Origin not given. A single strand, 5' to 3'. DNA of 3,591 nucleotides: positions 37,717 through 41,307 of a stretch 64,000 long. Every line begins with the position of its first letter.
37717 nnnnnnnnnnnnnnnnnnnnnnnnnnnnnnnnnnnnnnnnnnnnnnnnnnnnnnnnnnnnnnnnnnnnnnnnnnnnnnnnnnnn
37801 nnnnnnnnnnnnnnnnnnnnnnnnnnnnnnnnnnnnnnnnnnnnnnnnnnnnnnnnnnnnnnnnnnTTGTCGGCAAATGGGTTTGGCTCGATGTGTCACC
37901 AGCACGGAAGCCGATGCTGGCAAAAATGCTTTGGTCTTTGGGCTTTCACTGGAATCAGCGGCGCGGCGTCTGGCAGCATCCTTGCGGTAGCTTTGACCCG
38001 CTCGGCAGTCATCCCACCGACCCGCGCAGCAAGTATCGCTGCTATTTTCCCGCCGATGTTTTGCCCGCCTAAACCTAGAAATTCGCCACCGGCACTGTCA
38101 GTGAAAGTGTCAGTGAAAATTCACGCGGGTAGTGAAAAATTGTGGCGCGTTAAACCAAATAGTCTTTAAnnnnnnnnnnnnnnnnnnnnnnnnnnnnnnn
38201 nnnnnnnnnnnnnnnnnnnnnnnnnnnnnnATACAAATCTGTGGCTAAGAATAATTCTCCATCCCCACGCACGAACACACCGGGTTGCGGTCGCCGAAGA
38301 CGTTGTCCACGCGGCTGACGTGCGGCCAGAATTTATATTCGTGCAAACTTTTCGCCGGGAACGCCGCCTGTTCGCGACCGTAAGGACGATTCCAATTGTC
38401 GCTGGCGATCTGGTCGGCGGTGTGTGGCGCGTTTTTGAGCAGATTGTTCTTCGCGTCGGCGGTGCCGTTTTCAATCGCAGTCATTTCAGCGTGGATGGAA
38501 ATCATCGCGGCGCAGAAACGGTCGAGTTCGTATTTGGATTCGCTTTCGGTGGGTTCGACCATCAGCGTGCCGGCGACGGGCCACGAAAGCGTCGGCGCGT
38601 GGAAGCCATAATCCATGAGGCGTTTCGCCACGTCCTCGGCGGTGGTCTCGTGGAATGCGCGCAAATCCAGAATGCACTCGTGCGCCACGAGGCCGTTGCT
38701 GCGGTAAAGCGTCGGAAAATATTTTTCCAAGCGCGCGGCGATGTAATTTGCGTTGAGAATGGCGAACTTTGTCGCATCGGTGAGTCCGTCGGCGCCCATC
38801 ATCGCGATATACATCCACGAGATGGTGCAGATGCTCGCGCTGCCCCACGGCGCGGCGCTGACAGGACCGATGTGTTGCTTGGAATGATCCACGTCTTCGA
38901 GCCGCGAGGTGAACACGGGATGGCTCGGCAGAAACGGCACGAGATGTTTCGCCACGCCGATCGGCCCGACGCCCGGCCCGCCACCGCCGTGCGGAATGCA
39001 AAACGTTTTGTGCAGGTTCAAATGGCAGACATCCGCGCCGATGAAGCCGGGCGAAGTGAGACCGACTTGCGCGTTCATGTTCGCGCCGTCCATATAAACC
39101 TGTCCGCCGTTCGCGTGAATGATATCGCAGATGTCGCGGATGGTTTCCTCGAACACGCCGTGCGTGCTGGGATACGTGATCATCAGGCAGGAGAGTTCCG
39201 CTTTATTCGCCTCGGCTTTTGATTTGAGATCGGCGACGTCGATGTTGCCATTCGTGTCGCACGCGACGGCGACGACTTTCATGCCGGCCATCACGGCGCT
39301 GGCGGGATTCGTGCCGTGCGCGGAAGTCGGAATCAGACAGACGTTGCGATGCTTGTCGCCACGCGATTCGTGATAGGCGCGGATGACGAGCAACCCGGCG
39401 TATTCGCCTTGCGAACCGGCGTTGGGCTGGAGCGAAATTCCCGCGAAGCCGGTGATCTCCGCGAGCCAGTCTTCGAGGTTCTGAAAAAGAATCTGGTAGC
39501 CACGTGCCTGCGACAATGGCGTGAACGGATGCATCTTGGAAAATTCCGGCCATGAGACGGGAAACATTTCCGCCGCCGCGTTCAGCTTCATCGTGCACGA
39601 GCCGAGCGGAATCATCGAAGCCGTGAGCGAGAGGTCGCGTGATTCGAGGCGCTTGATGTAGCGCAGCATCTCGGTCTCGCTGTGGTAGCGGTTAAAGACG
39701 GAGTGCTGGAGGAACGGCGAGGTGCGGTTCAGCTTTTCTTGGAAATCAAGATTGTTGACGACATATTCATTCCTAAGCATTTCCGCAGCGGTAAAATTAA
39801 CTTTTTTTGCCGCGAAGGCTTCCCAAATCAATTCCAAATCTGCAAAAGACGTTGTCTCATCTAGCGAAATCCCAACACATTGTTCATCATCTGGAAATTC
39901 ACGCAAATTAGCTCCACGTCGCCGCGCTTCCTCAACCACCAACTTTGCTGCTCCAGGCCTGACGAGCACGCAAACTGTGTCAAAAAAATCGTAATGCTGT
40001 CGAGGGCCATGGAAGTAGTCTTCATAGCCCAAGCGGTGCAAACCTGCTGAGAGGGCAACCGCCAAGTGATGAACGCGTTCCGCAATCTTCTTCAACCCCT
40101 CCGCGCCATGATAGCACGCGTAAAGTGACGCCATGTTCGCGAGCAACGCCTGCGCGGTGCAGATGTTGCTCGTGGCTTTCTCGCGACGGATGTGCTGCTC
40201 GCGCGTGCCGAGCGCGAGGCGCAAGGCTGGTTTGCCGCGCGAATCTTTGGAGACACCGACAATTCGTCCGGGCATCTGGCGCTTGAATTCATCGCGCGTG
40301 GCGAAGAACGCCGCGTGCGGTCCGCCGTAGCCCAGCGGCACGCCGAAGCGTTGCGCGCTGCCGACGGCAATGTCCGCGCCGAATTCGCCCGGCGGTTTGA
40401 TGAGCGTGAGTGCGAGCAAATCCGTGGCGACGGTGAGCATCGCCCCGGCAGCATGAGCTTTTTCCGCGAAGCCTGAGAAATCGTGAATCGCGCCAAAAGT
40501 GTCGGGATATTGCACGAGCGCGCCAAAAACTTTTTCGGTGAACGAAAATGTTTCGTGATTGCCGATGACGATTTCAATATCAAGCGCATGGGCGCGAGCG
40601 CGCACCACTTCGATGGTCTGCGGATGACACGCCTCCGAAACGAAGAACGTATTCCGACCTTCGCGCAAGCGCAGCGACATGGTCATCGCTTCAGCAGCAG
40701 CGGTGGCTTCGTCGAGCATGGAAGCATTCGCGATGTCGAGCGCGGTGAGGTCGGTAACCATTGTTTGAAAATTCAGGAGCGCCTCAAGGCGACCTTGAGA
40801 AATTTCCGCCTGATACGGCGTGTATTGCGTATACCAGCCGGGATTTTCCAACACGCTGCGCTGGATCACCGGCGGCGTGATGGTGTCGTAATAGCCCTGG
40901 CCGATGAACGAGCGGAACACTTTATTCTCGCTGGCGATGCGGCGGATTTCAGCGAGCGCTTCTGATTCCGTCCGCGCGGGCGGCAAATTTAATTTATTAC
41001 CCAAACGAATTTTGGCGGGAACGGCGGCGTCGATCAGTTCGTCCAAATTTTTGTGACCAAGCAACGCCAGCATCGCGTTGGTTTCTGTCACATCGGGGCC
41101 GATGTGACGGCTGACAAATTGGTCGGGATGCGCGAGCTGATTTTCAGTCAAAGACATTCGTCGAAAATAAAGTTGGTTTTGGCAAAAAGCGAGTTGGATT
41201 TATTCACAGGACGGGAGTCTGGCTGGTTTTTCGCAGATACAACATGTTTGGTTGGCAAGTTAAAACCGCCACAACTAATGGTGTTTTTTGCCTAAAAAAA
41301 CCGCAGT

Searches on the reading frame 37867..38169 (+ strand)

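Call 8: search_protein_families(library=pfam, proteins=[window:37867-38169:+], max_evalue=0.01)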
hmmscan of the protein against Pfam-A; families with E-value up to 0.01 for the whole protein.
window:37867-38169:+ (100 aa): 1 family
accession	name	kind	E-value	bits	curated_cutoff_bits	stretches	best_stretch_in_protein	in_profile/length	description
PF00806.25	PUF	-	0.0066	16.6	26.3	1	9-22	6-19/35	Pumilio-family RNA binding repeat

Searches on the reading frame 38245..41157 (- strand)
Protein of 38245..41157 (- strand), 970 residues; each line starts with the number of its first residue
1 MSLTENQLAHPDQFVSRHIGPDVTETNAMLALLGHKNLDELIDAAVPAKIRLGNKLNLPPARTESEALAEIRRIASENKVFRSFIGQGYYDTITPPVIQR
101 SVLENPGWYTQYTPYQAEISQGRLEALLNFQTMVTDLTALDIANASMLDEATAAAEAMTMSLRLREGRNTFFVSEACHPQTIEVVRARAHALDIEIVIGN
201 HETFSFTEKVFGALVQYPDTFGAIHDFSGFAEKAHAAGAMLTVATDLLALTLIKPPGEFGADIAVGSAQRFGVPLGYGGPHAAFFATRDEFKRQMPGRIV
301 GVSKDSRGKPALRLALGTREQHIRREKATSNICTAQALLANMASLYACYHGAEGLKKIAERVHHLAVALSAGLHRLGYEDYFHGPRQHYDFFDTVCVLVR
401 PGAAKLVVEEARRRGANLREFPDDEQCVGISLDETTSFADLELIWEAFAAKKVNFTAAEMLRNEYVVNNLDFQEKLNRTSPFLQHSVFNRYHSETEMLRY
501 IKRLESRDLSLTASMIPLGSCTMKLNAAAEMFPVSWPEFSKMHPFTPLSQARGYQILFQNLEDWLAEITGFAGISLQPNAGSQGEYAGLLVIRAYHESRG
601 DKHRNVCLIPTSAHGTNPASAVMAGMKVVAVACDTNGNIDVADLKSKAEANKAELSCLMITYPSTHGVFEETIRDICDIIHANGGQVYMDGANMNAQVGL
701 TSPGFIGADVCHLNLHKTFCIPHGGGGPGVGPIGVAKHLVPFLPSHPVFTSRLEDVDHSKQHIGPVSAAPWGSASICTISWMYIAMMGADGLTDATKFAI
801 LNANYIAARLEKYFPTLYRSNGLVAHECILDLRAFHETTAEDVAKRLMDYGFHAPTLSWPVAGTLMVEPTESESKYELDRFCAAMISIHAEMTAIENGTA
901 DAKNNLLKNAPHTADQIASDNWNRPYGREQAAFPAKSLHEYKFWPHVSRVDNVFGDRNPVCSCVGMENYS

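Call 8: search_protein_families(library=pfam, proteins=[window:38245-41157:-], max_evalue=0.01)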
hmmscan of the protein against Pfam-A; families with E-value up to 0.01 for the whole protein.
window:38245-41157:- (970 aa): 4 families
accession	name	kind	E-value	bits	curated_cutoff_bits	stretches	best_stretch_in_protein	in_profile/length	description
PF02347.22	GDC-P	-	8.3e-194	644.8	26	2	17-448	2-429/429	Glycine cleavage system P-protein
PF21478.3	GcvP2_C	-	1.8e-53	180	27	1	795-912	1-122/122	Glycine dehydrogenase, C-terminal domain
PF01212.27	Beta_elim_lyase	-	5.1e-05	23.2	27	1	556-724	32-206/288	Beta-eliminating lyase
PF00266.25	Aminotran_5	-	0.00052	19.5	21.5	1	590-723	76-206/371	Aminotransferase class-V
